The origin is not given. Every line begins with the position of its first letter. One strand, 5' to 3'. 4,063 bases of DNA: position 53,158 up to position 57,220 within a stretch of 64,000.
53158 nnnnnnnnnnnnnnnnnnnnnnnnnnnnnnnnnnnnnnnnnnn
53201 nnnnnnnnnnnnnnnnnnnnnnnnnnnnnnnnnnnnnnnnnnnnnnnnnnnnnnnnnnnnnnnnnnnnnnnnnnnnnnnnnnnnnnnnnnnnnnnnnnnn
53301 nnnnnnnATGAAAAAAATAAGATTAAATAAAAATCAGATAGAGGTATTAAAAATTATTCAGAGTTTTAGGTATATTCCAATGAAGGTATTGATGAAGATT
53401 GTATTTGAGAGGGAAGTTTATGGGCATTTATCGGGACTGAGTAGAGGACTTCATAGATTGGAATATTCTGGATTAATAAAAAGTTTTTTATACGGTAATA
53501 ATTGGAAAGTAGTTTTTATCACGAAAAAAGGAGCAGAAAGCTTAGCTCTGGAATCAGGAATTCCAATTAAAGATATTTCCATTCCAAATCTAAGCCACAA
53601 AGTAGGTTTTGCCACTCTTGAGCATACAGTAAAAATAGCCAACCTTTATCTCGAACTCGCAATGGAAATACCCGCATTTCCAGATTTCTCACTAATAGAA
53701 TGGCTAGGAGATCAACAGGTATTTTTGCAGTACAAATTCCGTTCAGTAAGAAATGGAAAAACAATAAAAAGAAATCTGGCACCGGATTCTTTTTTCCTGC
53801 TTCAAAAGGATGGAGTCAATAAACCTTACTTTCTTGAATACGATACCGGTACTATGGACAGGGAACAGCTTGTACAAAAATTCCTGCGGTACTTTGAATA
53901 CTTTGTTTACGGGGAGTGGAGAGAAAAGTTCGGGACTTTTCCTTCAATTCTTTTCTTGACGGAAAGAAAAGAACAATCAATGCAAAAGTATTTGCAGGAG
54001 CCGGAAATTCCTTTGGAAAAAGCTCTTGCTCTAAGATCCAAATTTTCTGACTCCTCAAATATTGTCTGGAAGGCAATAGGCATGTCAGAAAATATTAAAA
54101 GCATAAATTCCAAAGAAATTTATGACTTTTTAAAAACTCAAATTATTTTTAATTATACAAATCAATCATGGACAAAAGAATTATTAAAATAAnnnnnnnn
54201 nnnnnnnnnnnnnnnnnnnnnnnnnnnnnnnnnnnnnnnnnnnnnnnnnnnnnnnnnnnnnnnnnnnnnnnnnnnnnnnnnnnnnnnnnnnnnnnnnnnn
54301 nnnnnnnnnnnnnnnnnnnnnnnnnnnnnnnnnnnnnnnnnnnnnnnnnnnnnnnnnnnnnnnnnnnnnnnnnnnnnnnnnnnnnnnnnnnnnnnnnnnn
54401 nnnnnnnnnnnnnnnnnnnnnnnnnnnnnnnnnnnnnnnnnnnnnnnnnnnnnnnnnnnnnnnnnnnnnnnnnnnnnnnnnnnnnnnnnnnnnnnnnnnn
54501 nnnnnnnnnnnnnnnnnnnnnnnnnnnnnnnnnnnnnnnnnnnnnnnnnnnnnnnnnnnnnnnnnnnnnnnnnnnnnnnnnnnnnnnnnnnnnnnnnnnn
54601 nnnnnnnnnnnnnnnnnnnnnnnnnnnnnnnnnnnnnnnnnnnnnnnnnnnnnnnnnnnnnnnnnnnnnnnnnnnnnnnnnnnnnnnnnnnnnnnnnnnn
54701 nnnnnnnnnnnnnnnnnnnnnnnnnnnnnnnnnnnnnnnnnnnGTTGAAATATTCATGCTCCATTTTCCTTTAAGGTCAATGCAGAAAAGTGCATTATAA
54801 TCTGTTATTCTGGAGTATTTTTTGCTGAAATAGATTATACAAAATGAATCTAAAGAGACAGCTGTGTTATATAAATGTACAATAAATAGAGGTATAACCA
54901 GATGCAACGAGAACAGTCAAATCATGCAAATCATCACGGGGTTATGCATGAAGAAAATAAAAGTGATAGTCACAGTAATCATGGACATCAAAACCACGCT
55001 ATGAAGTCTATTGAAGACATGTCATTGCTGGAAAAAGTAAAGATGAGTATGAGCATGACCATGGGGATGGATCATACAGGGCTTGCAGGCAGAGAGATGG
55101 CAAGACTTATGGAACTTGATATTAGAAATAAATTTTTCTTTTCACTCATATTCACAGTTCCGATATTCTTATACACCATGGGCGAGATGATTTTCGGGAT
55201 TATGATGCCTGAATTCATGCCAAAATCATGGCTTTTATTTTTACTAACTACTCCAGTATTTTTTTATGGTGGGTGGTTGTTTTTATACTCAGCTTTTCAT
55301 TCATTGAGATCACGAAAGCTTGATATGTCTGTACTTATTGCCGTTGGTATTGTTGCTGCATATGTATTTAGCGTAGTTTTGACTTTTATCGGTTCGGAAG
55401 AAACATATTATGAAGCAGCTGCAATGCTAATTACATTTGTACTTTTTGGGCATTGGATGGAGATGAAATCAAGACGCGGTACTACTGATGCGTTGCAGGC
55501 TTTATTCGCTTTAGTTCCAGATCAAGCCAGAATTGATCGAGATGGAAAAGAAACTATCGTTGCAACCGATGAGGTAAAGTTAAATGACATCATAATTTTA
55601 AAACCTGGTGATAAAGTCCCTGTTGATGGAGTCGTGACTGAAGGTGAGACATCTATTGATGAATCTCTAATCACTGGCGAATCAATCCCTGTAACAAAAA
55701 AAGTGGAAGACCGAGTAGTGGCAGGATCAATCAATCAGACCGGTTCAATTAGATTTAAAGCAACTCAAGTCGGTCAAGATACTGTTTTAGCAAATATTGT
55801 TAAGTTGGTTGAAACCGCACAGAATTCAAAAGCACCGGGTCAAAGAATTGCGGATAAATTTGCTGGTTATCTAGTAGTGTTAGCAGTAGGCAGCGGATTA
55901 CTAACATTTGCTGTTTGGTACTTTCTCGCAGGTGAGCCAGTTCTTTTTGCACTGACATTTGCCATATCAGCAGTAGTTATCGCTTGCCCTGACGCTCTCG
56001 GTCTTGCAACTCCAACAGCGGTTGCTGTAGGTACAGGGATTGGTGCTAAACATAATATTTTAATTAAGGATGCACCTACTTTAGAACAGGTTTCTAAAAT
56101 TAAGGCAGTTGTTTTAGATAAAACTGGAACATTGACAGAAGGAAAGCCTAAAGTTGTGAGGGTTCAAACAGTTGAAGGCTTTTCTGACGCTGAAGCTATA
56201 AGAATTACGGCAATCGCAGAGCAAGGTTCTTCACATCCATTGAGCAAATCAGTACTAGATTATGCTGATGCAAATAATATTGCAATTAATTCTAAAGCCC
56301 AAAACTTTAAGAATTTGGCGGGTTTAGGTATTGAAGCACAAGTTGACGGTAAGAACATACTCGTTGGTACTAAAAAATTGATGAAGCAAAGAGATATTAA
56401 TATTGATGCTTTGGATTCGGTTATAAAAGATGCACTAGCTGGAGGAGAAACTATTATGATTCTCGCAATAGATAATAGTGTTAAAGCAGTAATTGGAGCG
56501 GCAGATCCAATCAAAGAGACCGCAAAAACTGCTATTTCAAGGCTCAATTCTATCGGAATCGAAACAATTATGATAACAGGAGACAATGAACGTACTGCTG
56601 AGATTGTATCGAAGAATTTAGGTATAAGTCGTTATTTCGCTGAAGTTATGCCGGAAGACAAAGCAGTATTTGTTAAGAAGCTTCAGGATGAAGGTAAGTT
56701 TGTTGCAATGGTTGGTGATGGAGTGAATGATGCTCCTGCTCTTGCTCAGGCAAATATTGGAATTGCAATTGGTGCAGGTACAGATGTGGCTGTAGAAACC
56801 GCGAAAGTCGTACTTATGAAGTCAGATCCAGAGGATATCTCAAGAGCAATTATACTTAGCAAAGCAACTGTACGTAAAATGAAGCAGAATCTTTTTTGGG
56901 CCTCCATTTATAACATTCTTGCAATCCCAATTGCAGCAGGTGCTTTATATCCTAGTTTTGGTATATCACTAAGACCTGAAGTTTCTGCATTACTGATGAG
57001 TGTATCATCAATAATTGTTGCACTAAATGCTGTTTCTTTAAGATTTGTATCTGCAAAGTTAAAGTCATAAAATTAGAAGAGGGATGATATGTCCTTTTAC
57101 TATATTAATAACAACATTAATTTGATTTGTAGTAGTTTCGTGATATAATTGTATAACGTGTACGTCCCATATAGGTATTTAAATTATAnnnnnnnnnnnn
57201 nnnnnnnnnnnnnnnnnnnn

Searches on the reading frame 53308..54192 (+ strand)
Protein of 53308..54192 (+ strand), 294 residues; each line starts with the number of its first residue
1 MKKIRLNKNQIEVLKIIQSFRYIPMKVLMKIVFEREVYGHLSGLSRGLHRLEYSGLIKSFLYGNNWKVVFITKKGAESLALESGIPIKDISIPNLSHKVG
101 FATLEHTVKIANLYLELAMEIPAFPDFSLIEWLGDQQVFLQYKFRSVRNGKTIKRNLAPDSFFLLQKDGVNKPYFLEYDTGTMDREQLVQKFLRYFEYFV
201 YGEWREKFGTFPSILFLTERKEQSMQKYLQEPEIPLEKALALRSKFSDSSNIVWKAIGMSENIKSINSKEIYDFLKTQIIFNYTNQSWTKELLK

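Call 4: search_protein_families(library=pfam, proteins=[window:53308-54192:+], max_evalue=0.01)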
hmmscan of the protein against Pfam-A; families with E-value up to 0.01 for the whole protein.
window:53308-54192:+ (294 aa): 1 family
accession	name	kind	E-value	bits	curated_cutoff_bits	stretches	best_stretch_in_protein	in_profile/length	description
PF13814.12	Replic_Relax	-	3.8e-15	56.9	25.3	1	15-213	2-190/191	Replication-relaxation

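Call 14: find_homologous_proteins(query=window:53308-54192:+)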
Query window:53308-54192:+ (294 aa): 36 proteins with E <= 0.001 among 905 candidates.
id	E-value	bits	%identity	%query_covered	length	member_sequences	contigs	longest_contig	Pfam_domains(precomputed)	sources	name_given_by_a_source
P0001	1.1e-178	611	93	100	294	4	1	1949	PF13814.13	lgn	-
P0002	2.3e-154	531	81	99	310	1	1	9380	PF13814.13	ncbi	-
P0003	3.1e-144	498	87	88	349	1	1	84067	PF13635.13,PF13814.13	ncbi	-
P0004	1.4e-107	377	58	100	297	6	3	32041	PF13814.13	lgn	-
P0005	4.1e-104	366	56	100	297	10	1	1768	PF13814.13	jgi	-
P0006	7.6e-97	342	53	100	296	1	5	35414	PF13814.13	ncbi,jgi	-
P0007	1.1e-95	338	53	96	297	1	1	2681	PF13814.13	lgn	-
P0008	2.8e-95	337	52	99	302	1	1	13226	PF13814.13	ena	-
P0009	5.9e-95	336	52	100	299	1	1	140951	PF13814.13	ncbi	ncbi:MAG: replication-relaxation family protein [Patescibacteria group bacterium]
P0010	1.1e-91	325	52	100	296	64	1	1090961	PF13814.13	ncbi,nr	ncbi:replication-relaxation family protein [Candidatus Nomurabacteria bacterium]|nr:replication-rela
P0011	1.9e-91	324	51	100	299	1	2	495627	PF13814.13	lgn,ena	-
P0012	1.2e-89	318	51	100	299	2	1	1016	PF13814.13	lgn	-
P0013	5.4e-89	316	49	99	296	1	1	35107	PF13814.13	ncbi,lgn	-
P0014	2.2e-88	314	51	99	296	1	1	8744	PF13814.13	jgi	-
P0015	3.1e-88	314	51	99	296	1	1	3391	PF13814.13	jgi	-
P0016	1.2e-87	312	50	100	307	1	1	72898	PF13814.13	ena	-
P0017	1.4e-87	312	51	100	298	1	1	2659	PF13814.13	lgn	-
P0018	1.6e-87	312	49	100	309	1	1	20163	PF13814.13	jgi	jgi:hypothetical protein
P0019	3.1e-87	311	52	100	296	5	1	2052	PF13814.13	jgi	jgi:hypothetical protein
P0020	4.4e-87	310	52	92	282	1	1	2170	PF13814.13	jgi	jgi:hypothetical protein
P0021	5.4e-87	310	51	100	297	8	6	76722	PF13814.13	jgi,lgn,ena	-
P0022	5.7e-87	310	51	100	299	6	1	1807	PF13814.13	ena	-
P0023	4.0e-84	300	49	100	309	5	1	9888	PF13814.13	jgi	-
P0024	4.9e-82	293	53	85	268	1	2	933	PF13814.13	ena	-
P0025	5.5e-82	293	46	100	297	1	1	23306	PF13814.13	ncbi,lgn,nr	ncbi:MAG: replication-relaxation family protein [Candidatus Delongbacteria bacterium]|nr:replication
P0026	5.8e-79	283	46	100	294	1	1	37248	PF13814.13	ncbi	-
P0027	9.9e-78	279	46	100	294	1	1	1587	PF13814.13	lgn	-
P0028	3.3e-76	274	45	99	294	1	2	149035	PF13814.13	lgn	-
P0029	6.0e-76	274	44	100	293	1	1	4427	PF13814.13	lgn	-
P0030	8.8e-71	257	44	100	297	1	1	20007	PF13814.13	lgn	-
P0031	3.5e-67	245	45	100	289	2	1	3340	PF13814.13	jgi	jgi:DNA-binding PadR family transcriptional regulator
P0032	7.7e-64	234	43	97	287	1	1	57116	PF13814.13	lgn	-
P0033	2.0e-61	226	48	71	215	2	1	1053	PF13814.13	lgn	-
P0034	9.4e-57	211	38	99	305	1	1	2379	PF13814.13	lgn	-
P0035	4.5e-54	202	51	65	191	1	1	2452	PF13814.13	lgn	-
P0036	4.5e-45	172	53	50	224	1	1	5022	PF13814.13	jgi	jgi:hypothetical protein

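Call 18: find_related_loci(query=A1, collection=genome_contigs, flank=6000)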
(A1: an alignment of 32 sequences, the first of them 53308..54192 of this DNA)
Query A1 (294 aa) in genome_contigs; peptide patterns used: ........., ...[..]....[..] (x = any residue, [..] = any of these).
66 stretches matched a pattern; 14 encode a relative of the query (tblastn E <= 1e-3); 14 distinct loci.
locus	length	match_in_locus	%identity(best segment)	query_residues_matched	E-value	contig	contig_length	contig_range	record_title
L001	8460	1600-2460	81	5-291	1e-158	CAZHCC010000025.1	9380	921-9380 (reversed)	MAG TPA_asm: uncultured Candidatus Saccharibacteria bacterium isolate binchicken_co186_26 genome assembly, contig: NODE_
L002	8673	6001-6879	53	2-294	1e-104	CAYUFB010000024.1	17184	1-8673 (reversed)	MAG TPA_asm: uncultured Candidatus Saccharibacteria bacterium isolate SRP167436_co1_363 genome assembly, contig: NODE_53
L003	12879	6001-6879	52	1-293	5e-102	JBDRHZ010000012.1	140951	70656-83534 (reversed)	MAG: Patescibacteria group bacterium isolate MEGAHIT-group-1.556 k141_11644275, whole genome shotgun sequence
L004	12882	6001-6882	50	1-294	3e-97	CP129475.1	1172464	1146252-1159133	MAG: Candidatus Dojkabacteria bacterium isolate cMAG.21 chromosome, complete genome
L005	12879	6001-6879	50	1-293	2e-96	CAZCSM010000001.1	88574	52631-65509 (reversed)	MAG TPA_asm: uncultured Candidatus Saccharibacteria bacterium isolate SRP192927_co10_24 genome assembly, contig: NODE_72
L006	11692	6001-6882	49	1-294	2e-96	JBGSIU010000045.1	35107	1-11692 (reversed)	MAG: Patescibacteria group bacterium isolate JTS-AC14 k141_3387818, whole genome shotgun sequence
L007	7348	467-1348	51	1-294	6e-96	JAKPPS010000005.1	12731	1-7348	MAG: bacterium isolate JPNA_maxbin.143 k141_977463, whole genome shotgun sequence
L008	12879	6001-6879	51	1-293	5e-96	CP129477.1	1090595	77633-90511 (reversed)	MAG: Candidatus Dojkabacteria bacterium isolate cMAG.19 chromosome, complete genome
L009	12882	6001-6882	49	1-294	5e-95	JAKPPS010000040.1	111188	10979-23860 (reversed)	MAG: bacterium isolate JPNA_maxbin.143 k141_50199, whole genome shotgun sequence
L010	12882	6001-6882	49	1-294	5e-95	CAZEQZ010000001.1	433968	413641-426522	MAG TPA_asm: uncultured Candidatus Saccharibacteria bacterium isolate SRP241326_co3_95 genome assembly, contig: NODE_5_l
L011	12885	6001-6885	50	1-294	1e-92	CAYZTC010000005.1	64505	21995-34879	MAG TPA_asm: uncultured Candidatus Saccharibacteria bacterium isolate SRP068000_co1_121 genome assembly, contig: NODE_31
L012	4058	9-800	50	31-294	2e-85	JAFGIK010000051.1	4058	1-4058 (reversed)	MAG: Candidatus Dojkabacteria bacterium isolate Zod_Metabat.200 k87_6994739, whole genome shotgun sequence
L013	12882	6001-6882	51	1-294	2e-95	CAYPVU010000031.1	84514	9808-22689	MAG TPA_asm: uncultured Candidatus Saccharibacteria bacterium isolate binchicken_co23_219 genome assembly, contig: k141_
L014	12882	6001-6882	51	1-294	3e-97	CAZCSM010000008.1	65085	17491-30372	MAG TPA_asm: uncultured Candidatus Saccharibacteria bacterium isolate SRP192927_co10_24 genome assembly, contig: NODE_17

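Call 40: search_dna_similar(query=window:53308-54192:+, collection=plasmids, mode=protein, max_evalue=0.001, max_rows=40, rows=spread)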
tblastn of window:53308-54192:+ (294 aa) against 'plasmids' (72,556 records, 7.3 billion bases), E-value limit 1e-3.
No match.

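Call 56: find_encoding_contigs(protein=P0032, flank=4000, max_places=2)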
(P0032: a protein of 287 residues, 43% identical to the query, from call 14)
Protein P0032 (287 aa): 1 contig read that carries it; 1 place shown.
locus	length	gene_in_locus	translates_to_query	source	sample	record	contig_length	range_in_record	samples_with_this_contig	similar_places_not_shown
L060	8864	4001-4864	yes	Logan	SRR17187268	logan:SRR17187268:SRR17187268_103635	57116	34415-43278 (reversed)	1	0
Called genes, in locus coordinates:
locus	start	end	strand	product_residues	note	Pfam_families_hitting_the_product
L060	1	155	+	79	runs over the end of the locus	-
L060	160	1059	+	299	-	PF06970:RepA_N (faint), PF13730:HTH_36, PF08220:HTH_DeoR (weak)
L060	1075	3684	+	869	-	PF13401:AAA_22 (faint)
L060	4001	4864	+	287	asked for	PF13814:Replic_Relax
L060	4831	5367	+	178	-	PF04203:Sortase (weak)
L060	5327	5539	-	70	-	-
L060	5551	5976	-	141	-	-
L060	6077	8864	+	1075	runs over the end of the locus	PF20464:MmeI_N (faint), PF02384:N6_Mtase, PF20473:MmeI_Mtase, PF07669:Eco57I, PF12950:TaqI_C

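Call 57: find_encoding_contigs(protein=P0028, flank=4000, max_places=2)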
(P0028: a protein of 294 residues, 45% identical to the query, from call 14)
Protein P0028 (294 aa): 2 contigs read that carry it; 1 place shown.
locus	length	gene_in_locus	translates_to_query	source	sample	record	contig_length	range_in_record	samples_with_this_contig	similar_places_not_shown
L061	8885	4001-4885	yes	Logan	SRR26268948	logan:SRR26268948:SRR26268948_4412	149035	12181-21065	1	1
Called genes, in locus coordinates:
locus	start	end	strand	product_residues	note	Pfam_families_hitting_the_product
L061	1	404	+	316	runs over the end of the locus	PF01551:Peptidase_M23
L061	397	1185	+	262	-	PF13730:HTH_36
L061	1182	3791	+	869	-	-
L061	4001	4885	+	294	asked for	PF13814:Replic_Relax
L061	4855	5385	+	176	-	PF04203:Sortase (weak)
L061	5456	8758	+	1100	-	PF01381:HTH_3, PF12844:HTH_19, PF13443:HTH_26 (weak), PF13560:HTH_31 (weak)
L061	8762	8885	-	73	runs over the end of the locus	-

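Call 58: find_encoding_contigs(protein=P0026, flank=4000, max_places=2)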
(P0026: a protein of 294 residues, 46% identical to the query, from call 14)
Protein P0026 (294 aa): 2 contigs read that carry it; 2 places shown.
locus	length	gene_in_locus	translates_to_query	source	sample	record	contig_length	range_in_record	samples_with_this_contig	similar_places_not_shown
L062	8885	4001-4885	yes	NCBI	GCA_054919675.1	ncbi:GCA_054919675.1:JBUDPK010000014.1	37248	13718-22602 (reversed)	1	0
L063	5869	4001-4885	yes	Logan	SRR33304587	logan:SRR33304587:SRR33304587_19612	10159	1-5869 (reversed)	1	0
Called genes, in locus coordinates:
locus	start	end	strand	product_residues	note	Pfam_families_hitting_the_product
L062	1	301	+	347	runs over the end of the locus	PF01551:Peptidase_M23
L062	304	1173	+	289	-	PF13730:HTH_36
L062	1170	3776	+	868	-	PF13401:AAA_22 (faint)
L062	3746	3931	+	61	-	-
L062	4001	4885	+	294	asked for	PF13814:Replic_Relax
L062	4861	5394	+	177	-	-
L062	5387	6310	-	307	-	PF00389:2-Hacid_dh, PF02826:2-Hacid_dh_C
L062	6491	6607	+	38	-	-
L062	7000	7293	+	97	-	PF11171:DUF2958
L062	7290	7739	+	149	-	-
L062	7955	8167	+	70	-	PF13744:HTH_37 (weak), PF13560:HTH_31, PF12844:HTH_19, PF01381:HTH_3, PF13443:HTH_26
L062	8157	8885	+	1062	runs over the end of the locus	PF09565:RE_NgoFVII (faint), PF13091:PLDc_2, PF04851:ResIII (weak), PF00176:SNF2-rel_dom, PF00271:Helicase_C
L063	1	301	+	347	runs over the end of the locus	PF01551:Peptidase_M23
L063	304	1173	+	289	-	PF13730:HTH_36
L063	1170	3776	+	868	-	PF13401:AAA_22 (faint)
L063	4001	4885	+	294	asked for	PF13814:Replic_Relax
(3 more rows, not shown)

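Call 59: find_encoding_contigs(protein=P0025, flank=4000, max_places=2)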
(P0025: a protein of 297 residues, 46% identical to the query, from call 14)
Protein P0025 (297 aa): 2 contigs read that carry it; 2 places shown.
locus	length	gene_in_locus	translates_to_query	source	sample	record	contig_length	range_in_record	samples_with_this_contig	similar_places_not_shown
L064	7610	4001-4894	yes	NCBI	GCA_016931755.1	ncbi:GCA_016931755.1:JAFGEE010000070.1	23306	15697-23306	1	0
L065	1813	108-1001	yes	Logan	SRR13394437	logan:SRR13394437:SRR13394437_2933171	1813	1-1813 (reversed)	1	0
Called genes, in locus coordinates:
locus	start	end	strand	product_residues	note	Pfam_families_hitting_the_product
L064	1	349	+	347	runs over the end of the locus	-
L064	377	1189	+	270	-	PF13730:HTH_36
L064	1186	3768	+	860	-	PF01935:DUF87 (weak)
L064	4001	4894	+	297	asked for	PF13814:Replic_Relax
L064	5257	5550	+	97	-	PF11171:DUF2958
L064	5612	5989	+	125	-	-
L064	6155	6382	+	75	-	PF13560:HTH_31 (weak), PF12844:HTH_19, PF01381:HTH_3, PF13443:HTH_26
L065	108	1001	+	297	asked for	PF13814:Replic_Relax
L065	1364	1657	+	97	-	PF11171:DUF2958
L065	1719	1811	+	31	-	?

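Call 60: find_encoding_contigs(protein=P0030, flank=4000, max_places=2)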
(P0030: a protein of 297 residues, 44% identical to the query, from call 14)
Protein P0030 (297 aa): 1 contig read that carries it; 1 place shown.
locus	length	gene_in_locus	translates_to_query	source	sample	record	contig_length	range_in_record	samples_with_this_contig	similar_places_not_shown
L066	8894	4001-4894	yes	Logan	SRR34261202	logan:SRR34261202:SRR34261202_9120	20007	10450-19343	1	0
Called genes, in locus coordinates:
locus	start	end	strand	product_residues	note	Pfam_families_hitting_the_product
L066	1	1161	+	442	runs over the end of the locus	PF13730:HTH_36, PF08279:HTH_11 (faint), PF00188:CAP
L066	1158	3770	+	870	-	-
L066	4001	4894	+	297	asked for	PF13814:Replic_Relax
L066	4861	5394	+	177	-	-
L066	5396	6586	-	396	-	PF12832:MFS_1_like (weak), PF07690:MFS_1, PF13347:MFS_2 (weak), PF00083:Sugar_tr, PF07690:MFS_1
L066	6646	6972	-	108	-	PF13560:HTH_31 (weak), PF01381:HTH_3, PF12844:HTH_19 (weak)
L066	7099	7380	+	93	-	PF01381:HTH_3 (weak)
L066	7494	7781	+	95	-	-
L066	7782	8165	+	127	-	-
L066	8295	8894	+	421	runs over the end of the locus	?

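Call 62: search_protein_families(library=ncbifam, proteins=[window:53308-54192:+], max_evalue=0.01)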
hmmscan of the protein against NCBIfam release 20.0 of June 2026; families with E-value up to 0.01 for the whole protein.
window:53308-54192:+ (294 aa): 0 families

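Call 70: predict_structure(alignment_id=A1)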
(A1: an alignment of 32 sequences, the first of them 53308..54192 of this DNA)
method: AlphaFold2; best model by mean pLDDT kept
length: 294 residues; sequences in the alignment: 32
mean_pLDDT: 90.9   pTM: 0.85
mean pLDDT of the five models: 90.9, 90.7, 90.7, 90.5, 90.2
residues with pLDDT >= 90: 224; 70-90: 57; 50-70: 11; < 50: 2
segments of 3 or more residues with pLDDT < 50: none
pLDDT, mean of each block of 10 residues (from residue 1): 75 93 89 89 92 93 82 93 86 67 77 92 92 90 94 96 95 96 94 98 94 97 92 94 95 97 96 97 93 93
secondary structure, 60 per line:
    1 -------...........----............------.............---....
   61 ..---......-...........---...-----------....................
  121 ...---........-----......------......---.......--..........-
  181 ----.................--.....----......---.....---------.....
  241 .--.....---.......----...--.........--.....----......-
elements in order: H8-18 H25-34 H41-53 E57-62 E66-71 H73-83 H101-123 E127-134 E140-145 E152-157 E161-167 E170-179 H185-201 H204-208 E213-218 H222-226 H236-241 H244-248 H252-258 H268-276 E279-283 H288-293

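Call 78: fold_search(model_id=the predicted structure, library=pdb)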
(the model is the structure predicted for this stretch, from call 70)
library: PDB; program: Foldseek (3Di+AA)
matches with E <= 10: 1040; with E <= 0.001: 0
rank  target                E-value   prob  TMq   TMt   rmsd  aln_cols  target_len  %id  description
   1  6hix_BN               5.9e-03  0.99  0.27  0.36  18.1       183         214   11  Cryo-EM structure of the Trypanosoma brucei mitochondrial ribosome - This entry contains the large mitoribosomal subu (released 2018-09-26)
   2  6jyi_A                1.3e-02  0.99  0.24  0.38  15.8       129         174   19  Crystal structure of the PadR-like transcriptional regulator BC1756 from Bacillus cereus (released 2019-06-26)
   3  4bts_A7               1.5e-02  0.99  0.22  0.54   6.0       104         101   18  THE CRYSTAL STRUCTURE OF THE EUKARYOTIC 40S RIBOSOMAL SUBUNIT IN COMPLEX WITH EIF1 AND EIF1A (released 2013-07-17)
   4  5dym                  1.8e-02  1.00  0.25  0.71   2.0        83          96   20  Crystal structure of a PadR family transcription regulator from hypervirulent Clostridium difficile R20291 - CdPadR_0991 (released 2016-10-05)
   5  6juv_A                2.4e-02  0.99  0.22  0.33   6.1       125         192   16  Crytsal structure of ScpB derived from Pyrococcus yayanosii (released 2020-01-22)
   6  6hiv_BN               2.4e-02  0.94  0.27  0.36  18.1       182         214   10  Cryo-EM structure of the Trypanosoma brucei mitochondrial ribosome - This entry contains the complete mitoribosome (released 2018-10-03)
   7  4ld5_C                2.5e-02  1.00  0.24  0.49   2.2        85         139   15  Crystal structure of MepR Q18P mutant from multidrug resistant S. aureus clinical isolate (released 2013-09-11)
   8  3cjn                  2.5e-02  1.00  0.25  0.47  11.2       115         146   20  Crystal structure of transcriptional regulator, MarR family, from Silicibacter pomeroyi (released 2008-03-25)
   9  6ybs_a                2.5e-02  0.99  0.23  0.59   5.2       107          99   12  Structure of a human 48S translational initiation complex - head (released 2020-09-16)
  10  9gc3_A                2.7e-02  0.44  0.20  0.12  15.2       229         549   13  yeast TFIIIC TauB subcomplex bound to a tRNA gene (released 2024-11-27)
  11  4jba_B                2.8e-02  1.00  0.24  0.49  11.6       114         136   25  Crystal Structure of the Oxidized Form of MarR from E.coli (released 2013-10-16)
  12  9ff3                  3.0e-02  0.98  0.25  0.40  11.0       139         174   20  The structure of delta-ScoC, a global regulator protein from Geobacillus kaustophilus T-1 (released 2025-06-04)
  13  4xrf                  3.5e-02  0.99  0.24  0.48  10.6       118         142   16  Crystal structure of MepR like protein complexed with pseudoligands (released 2016-02-10)
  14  7ls1_v2               3.8e-02  0.99  0.23  0.59   5.0       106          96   11  80S ribosome from mouse bound to eEF2 (Class II) (released 2021-11-03)
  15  1s3j_A                3.8e-02  0.99  0.25  0.48  12.7       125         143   19  X-ray crystal structure of YusO protein from Bacillus subtilis (released 2004-04-13)
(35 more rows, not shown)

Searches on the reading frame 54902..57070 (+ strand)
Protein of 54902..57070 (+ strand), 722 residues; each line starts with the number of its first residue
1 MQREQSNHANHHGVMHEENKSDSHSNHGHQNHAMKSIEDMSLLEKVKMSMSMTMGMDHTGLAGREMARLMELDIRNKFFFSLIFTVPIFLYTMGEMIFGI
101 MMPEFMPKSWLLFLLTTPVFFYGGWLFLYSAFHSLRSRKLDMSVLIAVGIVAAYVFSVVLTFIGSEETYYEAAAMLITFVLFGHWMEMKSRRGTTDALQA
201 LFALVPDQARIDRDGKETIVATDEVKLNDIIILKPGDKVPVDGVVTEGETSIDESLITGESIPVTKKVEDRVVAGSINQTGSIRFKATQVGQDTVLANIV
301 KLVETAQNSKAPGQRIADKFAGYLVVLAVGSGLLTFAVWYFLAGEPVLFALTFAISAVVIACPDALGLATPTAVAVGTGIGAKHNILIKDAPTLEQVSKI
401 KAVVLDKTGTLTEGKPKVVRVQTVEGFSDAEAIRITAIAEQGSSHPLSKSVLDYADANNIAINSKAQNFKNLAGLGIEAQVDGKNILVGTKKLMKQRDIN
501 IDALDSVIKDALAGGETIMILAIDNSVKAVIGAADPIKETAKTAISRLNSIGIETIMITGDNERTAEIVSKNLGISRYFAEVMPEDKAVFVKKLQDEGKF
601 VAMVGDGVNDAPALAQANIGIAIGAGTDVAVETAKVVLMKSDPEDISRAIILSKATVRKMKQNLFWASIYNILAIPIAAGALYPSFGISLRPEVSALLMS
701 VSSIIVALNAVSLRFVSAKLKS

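Call 4: search_protein_families(library=pfam, proteins=[window:54902-57070:+], max_evalue=0.01)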
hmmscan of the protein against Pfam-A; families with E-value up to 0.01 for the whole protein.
window:54902-57070:+ (722 aa): 3 families
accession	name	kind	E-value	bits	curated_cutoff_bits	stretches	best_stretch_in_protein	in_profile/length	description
PF00122.25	E1-E2_ATPase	-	2.5e-54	184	28.1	1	204-384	2-181/181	E1-E2 ATPase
PF00702.32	Hydrolase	-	1.8e-30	107.2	26.4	1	400-618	1-191/191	haloacid dehalogenase-like hydrolase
PF08282.18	Hydrolase_3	-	0.0058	16.8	20.9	1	597-644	202-249/255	haloacid dehalogenase-like hydrolase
